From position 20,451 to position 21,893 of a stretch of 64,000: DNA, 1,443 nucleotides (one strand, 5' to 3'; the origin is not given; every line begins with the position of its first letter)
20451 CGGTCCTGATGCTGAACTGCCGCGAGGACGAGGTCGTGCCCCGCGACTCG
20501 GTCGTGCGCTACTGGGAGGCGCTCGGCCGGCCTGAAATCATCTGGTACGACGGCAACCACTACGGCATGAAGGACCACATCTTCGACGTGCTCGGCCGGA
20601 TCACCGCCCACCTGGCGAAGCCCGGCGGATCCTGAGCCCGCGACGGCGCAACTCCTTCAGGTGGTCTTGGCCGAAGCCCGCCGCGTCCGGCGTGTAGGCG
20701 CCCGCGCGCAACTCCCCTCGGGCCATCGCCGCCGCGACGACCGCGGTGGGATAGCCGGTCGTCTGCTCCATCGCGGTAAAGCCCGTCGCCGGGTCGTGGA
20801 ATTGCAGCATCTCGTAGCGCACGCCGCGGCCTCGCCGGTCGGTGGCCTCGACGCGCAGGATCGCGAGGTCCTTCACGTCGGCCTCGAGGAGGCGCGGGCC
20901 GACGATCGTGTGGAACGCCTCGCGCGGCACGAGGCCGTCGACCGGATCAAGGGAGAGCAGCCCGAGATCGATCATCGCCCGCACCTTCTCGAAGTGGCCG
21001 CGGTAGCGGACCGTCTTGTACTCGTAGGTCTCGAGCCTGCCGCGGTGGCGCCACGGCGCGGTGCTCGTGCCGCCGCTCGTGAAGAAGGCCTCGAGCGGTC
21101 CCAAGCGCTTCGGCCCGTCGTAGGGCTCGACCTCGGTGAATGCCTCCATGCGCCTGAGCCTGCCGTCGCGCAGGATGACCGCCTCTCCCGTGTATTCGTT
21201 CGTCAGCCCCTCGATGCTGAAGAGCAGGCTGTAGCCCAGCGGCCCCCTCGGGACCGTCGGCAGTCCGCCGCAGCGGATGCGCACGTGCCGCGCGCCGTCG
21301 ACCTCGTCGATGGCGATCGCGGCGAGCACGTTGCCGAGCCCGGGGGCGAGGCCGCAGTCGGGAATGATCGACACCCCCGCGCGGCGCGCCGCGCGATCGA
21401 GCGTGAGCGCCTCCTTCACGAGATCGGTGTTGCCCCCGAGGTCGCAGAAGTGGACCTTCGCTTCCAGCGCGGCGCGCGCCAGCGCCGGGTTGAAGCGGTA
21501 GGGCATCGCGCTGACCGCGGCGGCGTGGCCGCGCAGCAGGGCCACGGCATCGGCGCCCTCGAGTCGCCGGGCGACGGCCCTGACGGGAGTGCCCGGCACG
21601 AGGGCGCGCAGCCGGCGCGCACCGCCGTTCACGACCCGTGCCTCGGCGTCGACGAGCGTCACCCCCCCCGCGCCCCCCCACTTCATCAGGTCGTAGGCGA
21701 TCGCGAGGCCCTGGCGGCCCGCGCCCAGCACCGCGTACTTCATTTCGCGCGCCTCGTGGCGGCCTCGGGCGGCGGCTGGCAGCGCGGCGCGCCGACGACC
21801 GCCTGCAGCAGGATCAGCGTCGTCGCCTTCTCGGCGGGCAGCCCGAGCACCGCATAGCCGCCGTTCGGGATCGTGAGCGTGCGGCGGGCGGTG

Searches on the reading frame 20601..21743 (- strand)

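Call 72: search_protein_families(library=pfam, proteins=[window:20601-21743:-], max_evalue=0.001)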
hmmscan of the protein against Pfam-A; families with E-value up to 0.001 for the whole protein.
window:20601-21743:- (380 aa): 2 families
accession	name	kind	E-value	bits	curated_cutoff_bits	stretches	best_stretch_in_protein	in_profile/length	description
PF16653.10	Sacchrp_dh_C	-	1.7e-32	114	31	1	131-370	1-265/265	Saccharopine dehydrogenase C-terminal domain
PF03435.24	Sacchrp_dh_NADP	-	2.2e-08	34.9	25.1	1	5-127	3-129/129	Saccharopine dehydrogenase NADP binding domain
